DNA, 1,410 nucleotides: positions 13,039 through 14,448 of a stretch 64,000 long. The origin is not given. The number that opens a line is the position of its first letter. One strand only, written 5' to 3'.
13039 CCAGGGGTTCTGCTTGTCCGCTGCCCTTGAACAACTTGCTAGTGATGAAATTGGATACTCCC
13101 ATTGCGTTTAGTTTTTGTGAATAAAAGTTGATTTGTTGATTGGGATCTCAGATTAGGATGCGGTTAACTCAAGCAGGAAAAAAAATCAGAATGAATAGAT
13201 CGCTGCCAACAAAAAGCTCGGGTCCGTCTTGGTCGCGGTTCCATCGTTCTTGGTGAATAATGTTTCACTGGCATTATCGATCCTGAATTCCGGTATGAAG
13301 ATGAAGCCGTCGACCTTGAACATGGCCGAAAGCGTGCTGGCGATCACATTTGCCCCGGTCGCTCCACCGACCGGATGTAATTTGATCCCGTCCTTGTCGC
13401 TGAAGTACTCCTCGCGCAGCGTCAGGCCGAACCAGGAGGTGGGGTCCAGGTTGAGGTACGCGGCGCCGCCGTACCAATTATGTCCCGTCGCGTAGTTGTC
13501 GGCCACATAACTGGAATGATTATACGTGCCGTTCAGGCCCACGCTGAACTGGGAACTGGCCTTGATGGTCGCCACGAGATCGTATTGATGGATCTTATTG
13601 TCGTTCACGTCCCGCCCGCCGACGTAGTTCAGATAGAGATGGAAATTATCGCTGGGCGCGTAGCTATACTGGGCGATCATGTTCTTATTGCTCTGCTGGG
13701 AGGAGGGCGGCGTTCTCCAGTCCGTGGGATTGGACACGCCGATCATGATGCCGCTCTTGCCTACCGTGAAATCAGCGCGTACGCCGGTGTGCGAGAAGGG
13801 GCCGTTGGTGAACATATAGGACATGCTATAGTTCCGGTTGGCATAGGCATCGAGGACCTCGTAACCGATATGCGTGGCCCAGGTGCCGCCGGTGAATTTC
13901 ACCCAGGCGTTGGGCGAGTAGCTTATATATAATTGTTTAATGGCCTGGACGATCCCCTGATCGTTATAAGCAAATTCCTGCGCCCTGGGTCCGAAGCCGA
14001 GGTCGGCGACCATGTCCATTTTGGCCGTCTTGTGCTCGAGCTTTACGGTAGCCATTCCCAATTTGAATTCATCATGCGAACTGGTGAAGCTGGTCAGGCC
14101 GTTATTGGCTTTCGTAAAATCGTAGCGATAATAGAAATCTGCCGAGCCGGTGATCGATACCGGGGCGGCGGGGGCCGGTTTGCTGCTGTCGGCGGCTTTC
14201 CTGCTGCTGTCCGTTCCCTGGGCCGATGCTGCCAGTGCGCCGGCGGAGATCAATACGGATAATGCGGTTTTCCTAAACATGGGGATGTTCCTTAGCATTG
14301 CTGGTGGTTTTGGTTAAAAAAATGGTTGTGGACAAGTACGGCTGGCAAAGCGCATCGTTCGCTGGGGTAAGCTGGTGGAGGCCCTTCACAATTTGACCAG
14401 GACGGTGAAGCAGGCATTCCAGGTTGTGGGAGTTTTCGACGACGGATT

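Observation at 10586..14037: Inverted near-identical porin tracts flank amt: possible recombinational promoter switch or porin shuffling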

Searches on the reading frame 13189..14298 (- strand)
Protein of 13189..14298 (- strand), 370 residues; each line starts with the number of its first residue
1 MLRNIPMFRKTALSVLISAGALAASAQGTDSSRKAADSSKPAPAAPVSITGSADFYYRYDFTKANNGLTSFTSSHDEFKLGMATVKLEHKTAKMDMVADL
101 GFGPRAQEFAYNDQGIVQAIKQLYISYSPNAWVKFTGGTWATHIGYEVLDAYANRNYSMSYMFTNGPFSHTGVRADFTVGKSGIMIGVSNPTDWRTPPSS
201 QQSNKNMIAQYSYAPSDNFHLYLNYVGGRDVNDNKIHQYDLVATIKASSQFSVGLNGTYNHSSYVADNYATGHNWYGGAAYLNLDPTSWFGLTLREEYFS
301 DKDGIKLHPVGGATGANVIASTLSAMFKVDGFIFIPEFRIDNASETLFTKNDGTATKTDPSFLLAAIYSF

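Call 5: search_protein_families(library=pfam, proteins=[window:13189-14298:-], max_evalue=0.01)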
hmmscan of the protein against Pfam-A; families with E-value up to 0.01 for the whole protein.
window:13189-14298:- (370 aa): 1 family
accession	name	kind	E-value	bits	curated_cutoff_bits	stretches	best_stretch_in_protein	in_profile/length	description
PF07642.17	BBP2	-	2.1e-63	215.1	26.2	1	47-370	2-339/339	Putative beta-barrel porin-2, OmpL-like. bbp2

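Call 19: find_homologous_proteins(query=window:13189-14298:-)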
Query window:13189-14298:- (370 aa): 3453 proteins with E <= 0.001 among 8000 candidates; the best 120 are listed.
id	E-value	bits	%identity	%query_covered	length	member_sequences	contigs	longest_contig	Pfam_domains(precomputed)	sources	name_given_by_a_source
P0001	3.5e-247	837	100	100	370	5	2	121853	PF07642.18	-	-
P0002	6.9e-218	741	88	100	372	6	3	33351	PF07642.18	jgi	jgi:hypothetical protein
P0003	3.7e-192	656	89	88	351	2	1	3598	PF07642.18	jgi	jgi:hypothetical protein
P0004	9.5e-190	648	81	98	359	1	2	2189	PF07642.18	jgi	jgi:hypothetical protein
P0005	1.2e-179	615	76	98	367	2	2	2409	PF07642.18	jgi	jgi:hypothetical protein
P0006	1.9e-179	614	75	100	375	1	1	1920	PF07642.18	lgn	-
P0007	2.1e-179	614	82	88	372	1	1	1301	PF07642.18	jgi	jgi:hypothetical protein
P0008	8.1e-179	612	75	100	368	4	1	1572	PF07642.18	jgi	jgi:hypothetical protein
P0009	1.1e-178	612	75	98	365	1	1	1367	PF07642.18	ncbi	-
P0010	1.8e-178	611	74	100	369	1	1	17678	PF07642.18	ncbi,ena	-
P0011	4.9e-178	610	75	98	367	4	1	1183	PF07642.18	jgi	jgi:hypothetical protein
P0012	4.0e-177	607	73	100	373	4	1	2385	PF07642.18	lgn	-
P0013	9.9e-177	606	74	98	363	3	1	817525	PF07642.18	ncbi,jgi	ncbi:MAG TPA: outer membrane beta-barrel protein [Puia sp.]|jgi:hypothetical protein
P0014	1.2e-176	605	72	100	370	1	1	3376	PF07642.18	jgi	jgi:hypothetical protein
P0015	2.9e-174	597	79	87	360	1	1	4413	PF07642.18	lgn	-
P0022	8.8e-170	583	74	97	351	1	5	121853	PF07642.18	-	-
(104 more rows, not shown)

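Call 20: find_encoding_contigs(protein=P0002, flank=8000, max_places=6)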
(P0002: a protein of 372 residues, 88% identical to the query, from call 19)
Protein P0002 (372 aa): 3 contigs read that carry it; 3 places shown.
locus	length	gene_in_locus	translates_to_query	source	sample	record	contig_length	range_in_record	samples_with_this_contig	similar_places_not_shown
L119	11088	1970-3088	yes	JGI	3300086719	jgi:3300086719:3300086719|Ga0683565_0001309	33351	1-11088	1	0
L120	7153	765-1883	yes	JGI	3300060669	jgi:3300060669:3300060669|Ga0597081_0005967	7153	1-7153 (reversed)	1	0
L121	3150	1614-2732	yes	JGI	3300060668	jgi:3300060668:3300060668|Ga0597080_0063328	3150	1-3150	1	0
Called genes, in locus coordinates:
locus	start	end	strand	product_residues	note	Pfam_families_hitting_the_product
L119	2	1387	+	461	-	?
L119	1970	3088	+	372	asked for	PF07642:BBP2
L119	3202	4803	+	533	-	PF00909:Ammonium_transp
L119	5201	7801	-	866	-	PF00311:PEPcase, PF14010:PEPcase_2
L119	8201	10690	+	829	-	PF00696:AA_kinase, PF22468:ACT_9, PF01842:ACT (weak), PF13840:ACT_7 (weak), PF22468:ACT_9, PF03447:NAD_binding_3, PF00742:Homoserine_dh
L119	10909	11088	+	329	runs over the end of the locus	PF00288:GHMP_kinases_N, PF08544:GHMP_kinases_C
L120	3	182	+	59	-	?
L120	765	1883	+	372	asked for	PF07642:BBP2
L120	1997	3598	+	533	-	PF00909:Ammonium_transp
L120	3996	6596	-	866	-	PF00311:PEPcase, PF14010:PEPcase_2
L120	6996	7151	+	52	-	?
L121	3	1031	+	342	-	?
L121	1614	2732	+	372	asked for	PF07642:BBP2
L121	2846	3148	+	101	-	?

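Call 21: find_encoding_contigs(protein=P0003, flank=8000, max_places=6)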
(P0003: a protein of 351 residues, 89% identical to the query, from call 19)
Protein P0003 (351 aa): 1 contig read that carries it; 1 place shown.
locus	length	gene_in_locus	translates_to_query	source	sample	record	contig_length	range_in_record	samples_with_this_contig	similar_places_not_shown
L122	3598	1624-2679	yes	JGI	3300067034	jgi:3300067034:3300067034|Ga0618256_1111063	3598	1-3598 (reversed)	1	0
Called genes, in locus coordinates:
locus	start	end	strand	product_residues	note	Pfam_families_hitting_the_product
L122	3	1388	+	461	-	?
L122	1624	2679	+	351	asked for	PF07642:BBP2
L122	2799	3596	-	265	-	?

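Call 22: list_cluster_members(proteins=[P0001, P0022, P0002, P0003])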
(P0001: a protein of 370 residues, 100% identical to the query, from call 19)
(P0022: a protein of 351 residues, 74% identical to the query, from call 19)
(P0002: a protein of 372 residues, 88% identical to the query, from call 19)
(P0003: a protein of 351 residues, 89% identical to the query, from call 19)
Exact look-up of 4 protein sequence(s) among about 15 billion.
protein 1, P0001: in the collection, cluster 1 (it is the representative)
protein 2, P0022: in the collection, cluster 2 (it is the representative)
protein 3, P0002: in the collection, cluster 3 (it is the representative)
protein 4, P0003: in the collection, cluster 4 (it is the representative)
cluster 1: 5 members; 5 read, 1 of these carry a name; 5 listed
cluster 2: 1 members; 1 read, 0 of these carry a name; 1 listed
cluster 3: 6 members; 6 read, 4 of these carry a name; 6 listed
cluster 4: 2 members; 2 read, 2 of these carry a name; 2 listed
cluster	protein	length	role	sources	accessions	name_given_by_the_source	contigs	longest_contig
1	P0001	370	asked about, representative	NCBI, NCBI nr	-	-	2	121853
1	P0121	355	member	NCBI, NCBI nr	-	-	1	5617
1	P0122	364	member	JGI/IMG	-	hypothetical protein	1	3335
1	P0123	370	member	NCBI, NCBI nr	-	-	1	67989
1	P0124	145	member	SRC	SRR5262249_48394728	-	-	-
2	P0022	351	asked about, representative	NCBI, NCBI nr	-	-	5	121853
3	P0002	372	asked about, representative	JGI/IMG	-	hypothetical protein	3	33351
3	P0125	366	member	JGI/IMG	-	hypothetical protein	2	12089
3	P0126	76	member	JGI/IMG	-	hypothetical protein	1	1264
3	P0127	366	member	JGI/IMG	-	hypothetical protein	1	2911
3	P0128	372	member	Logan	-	-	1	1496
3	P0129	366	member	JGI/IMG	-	-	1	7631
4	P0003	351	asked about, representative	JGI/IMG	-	hypothetical protein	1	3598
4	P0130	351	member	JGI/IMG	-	hypothetical protein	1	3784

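Call 23: find_encoding_contigs(protein=P0022, flank=8000, max_places=10)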
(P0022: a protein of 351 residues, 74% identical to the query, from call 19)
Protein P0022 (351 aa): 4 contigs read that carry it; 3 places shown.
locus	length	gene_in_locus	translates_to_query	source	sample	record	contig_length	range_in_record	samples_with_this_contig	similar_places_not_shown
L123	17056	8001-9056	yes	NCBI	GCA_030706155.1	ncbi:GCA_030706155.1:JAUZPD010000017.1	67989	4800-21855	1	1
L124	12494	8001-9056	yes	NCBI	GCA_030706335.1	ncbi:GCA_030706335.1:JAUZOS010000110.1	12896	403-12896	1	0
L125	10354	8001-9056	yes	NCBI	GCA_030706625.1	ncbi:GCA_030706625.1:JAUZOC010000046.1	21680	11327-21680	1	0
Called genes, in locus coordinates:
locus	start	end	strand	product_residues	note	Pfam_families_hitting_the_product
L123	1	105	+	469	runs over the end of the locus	-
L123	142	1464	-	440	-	PF14821:Thr_synth_N, PF00291:PALP, PF24857:THR4_C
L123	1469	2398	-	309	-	PF00288:GHMP_kinases_N, PF08544:GHMP_kinases_C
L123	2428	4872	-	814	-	PF00696:AA_kinase, PF22468:ACT_9, PF01842:ACT (weak), PF13840:ACT_7, PF22468:ACT_9, PF03447:NAD_binding_3, PF00742:Homoserine_dh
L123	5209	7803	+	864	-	PF00311:PEPcase, PF14010:PEPcase_2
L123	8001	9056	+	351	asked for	PF07642:BBP2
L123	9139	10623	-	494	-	PF00909:Ammonium_transp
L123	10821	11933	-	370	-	PF07642:BBP2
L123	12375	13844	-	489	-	PF14691:Fer4_20, PF07992:Pyr_redox_2 (weak), PF13738:Pyr_redox_3 (faint), PF00070:Pyr_redox (faint), PF01266:DAO (faint), PF01593:Amino_oxidase (weak), PF07992:Pyr_redox_2, PF13450:NAD_binding_8, +1 more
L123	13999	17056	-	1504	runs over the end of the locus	PF00310:GATase_2, PF04898:Glu_syn_central, PF01645:Glu_synthase, PF01493:GXGXG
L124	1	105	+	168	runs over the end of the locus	?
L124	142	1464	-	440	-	PF14821:Thr_synth_N, PF00291:PALP, PF24857:THR4_C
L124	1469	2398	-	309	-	PF00288:GHMP_kinases_N, PF08544:GHMP_kinases_C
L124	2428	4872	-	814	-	PF00696:AA_kinase, PF22468:ACT_9, PF01842:ACT (weak), PF13840:ACT_7, PF22468:ACT_9, PF03447:NAD_binding_3, PF00742:Homoserine_dh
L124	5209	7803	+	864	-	PF00311:PEPcase, PF14010:PEPcase_2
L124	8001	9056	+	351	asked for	PF07642:BBP2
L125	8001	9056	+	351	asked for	PF07642:BBP2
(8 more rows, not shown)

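Call 24: find_encoding_contigs(protein=P0123, flank=8000, max_places=6)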
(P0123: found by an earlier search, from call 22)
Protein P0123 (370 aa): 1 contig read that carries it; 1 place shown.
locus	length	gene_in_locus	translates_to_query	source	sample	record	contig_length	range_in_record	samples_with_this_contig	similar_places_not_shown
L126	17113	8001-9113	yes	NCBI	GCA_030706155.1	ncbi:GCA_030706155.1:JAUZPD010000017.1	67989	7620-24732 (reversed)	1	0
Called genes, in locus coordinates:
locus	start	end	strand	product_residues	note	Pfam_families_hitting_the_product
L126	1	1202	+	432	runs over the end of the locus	PF00291:PALP, PF00585:Thr_dehydrat_C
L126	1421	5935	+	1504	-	PF00310:GATase_2, PF04898:Glu_syn_central, PF01645:Glu_synthase, PF01493:GXGXG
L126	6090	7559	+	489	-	PF14691:Fer4_20, PF07992:Pyr_redox_2 (weak), PF13738:Pyr_redox_3 (faint), PF00070:Pyr_redox (faint), PF01266:DAO (faint), PF01593:Amino_oxidase (weak), PF07992:Pyr_redox_2, PF13450:NAD_binding_8, +1 more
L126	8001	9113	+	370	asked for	PF07642:BBP2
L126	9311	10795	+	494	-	PF00909:Ammonium_transp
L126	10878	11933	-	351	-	PF07642:BBP2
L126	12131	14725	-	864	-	PF00311:PEPcase, PF14010:PEPcase_2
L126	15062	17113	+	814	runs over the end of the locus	PF00696:AA_kinase, PF22468:ACT_9, PF01842:ACT (weak), PF13840:ACT_7, PF22468:ACT_9, PF03447:NAD_binding_3, PF00742:Homoserine_dh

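Call 25: find_encoding_contigs(protein=P0121, flank=8000, max_places=6)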
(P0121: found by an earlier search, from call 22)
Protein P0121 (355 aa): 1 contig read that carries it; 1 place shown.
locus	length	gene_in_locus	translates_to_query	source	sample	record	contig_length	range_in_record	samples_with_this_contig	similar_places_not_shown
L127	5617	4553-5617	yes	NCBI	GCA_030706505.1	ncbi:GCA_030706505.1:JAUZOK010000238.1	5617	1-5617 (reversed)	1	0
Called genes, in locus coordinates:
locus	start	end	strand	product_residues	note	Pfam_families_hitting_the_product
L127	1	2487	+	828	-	PF04898:Glu_syn_central, PF01645:Glu_synthase, PF01493:GXGXG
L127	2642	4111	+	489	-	PF14691:Fer4_20, PF07992:Pyr_redox_2 (weak), PF13738:Pyr_redox_3 (faint), PF00070:Pyr_redox (faint), PF01266:DAO (faint), PF01593:Amino_oxidase (weak), PF07992:Pyr_redox_2, PF13450:NAD_binding_8, +1 more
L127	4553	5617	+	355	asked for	PF07642:BBP2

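Call 42: find_encoding_contigs(protein=P0004, flank=8000, max_places=10)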
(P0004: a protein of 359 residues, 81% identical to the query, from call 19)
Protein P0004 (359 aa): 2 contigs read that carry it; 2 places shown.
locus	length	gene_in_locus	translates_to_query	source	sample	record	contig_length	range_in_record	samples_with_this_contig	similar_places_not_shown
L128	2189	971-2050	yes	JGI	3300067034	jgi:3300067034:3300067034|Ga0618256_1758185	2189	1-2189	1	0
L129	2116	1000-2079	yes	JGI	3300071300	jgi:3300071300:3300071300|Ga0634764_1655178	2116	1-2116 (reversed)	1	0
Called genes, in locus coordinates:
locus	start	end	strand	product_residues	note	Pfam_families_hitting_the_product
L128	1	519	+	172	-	?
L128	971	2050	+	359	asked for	PF07642:BBP2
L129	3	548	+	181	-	?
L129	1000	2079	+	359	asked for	PF07642:BBP2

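Call 43: find_encoding_contigs(protein=P0122, flank=8000, max_places=10)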
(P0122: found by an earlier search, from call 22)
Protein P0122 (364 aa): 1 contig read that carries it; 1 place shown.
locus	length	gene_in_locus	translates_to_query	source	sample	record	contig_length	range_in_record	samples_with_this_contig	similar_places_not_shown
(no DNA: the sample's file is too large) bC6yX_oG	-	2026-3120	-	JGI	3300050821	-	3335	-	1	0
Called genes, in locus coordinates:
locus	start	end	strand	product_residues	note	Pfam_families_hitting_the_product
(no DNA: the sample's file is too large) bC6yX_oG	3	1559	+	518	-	?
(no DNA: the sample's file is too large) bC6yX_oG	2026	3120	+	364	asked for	PF07642:BBP2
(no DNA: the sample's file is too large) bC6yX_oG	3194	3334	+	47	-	?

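Call 44: find_encoding_contigs(protein=P0130, flank=8000, max_places=10)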
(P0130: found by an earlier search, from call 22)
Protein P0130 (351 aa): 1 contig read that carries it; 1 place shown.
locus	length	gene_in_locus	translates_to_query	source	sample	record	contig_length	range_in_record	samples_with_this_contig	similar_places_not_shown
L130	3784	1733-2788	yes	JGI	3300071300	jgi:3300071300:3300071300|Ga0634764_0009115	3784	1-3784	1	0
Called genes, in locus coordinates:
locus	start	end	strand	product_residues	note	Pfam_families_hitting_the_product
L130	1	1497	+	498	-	?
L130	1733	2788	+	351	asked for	PF07642:BBP2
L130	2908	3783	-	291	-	?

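Call 67: predict_structure(alignment_id=A1)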
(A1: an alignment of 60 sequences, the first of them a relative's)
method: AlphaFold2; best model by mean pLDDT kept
length: 351 residues; sequences in the alignment: 60
mean_pLDDT: 85.2   pTM: 0.79
mean pLDDT of the five models: 85.2, 84.2, 83.6, 79.0, 78.0
residues with pLDDT >= 90: 232; 70-90: 72; 50-70: 17; < 50: 30
segments of 3 or more residues with pLDDT < 50: 2-5, 7-30
pLDDT, mean of each block of 10 residues (from residue 1): 46 35 35 85 94 78 92 94 93 78 87 96 85 69 78 75 96 89 85 94 94 91 92 95 92 92 93 96 93 88 96 96 93 94 95 93
secondary structure, 60 per line:
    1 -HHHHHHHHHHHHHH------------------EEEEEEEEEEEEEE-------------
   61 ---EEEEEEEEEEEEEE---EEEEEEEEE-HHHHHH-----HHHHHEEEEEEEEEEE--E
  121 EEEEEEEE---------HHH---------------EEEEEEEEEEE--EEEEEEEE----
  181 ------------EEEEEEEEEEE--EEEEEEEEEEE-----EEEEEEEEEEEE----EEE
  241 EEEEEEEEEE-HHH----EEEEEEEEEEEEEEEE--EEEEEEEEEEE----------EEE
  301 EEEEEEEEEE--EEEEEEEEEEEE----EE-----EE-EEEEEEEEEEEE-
elements in order: H2-15 E34-47 E64-77 E81-89 H91-96 H102-106 E107-117 E120-128 E156-166 E169-176 E193-203 E206-216 E222-233 E238-250 E259-274 E277-287 E298-310 E313-324 E339-350

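Call 70: fold_search(model_id=the predicted structure, library=pdb)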
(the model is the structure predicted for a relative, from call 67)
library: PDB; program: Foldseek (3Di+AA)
matches with E <= 10: 1234; with E <= 0.001: 281
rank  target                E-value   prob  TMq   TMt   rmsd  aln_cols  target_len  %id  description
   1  6eus_A                3.6e-13  1.00  0.60  0.61   6.7       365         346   12  Crystal structure of the outer membrane channel DcaP of Acinetobacter baumannii (released 2018-11-14)
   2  5mdq_A                9.8e-13  1.00  0.62  0.62   8.1       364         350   11  Crystal structure of outer membrane expressed Chitoporin VhChip from Vibrio harveyi (released 2017-12-20)
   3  5ldt_A                1.8e-12  1.00  0.49  0.44  12.0       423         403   10  Crystal Structures of MOMP from Campylobacter jejuni (released 2016-10-26)
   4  5mdo_A                2.0e-12  1.00  0.63  0.65   7.1       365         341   11  Crystal structure of in vitro folded Chitoporin VhChip from Vibrio harveyi (crystal form I) (released 2017-12-20)
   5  5oyk                  2.1e-12  1.00  0.59  0.64   6.5       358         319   10  Outer-membrane expressed OmpT of Vibrio cholerae (released 2018-04-25)
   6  5ldv                  2.6e-12  1.00  0.55  0.49   8.9       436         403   10  Crystal Structures of MOMP from Campylobacter jejuni (released 2016-10-26)
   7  2fgq                  4.2e-12  1.00  0.66  0.70   5.2       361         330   10  High resolution X-ray structure of Omp32 in complex with malate (released 2006-01-31)
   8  6ehd                  7.9e-12  1.00  0.59  0.63   6.4       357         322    9  OmpT (in-vitro folded), an outer membrane protein of Vibrio cholerae (released 2018-04-25)
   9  6ehe                  1.0e-11  1.00  0.60  0.68   5.5       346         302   10  OmpTdeltaL8 (loop L8 deletion mutant of OmpT), an outer membrane protein of Vibrio cholerae (released 2018-04-25)
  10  8wv0_A                2.2e-11  1.00  0.62  0.65   5.7       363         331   13  Outer membrane porin of Burkholderia pseudomallei (BpsOmp38) (released 2024-10-30)
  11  4aui_A                2.7e-11  1.00  0.59  0.66   6.5       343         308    9  STRUCTURE AND FUNCTION OF THE PORB PORIN FROM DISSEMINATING N. GONORRHOEAE (released 2012-10-10)
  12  7eqm_A                3.3e-11  1.00  0.60  0.63   7.2       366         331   10  Apo Truncated VhChiP (Delta 1-19) (released 2022-08-10)
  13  8byt_A                3.9e-11  1.00  0.56  0.63   6.3       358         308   12  Outer membrane attachment porin OmpM1 from Veillonella parvula, C3 symmetry (released 2023-11-08)
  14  6ehf                  4.4e-11  1.00  0.60  0.65   7.2       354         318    9  OmpT (in-vitro folded), an outer membrane protein Vibrio cholerae (trimer form) (released 2018-04-25)
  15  2o4v_A                5.1e-11  1.00  0.64  0.55   7.0       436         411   12  An arginine ladder in OprP mediates phosphate specific transfer across the outer membrane (released 2006-12-26)
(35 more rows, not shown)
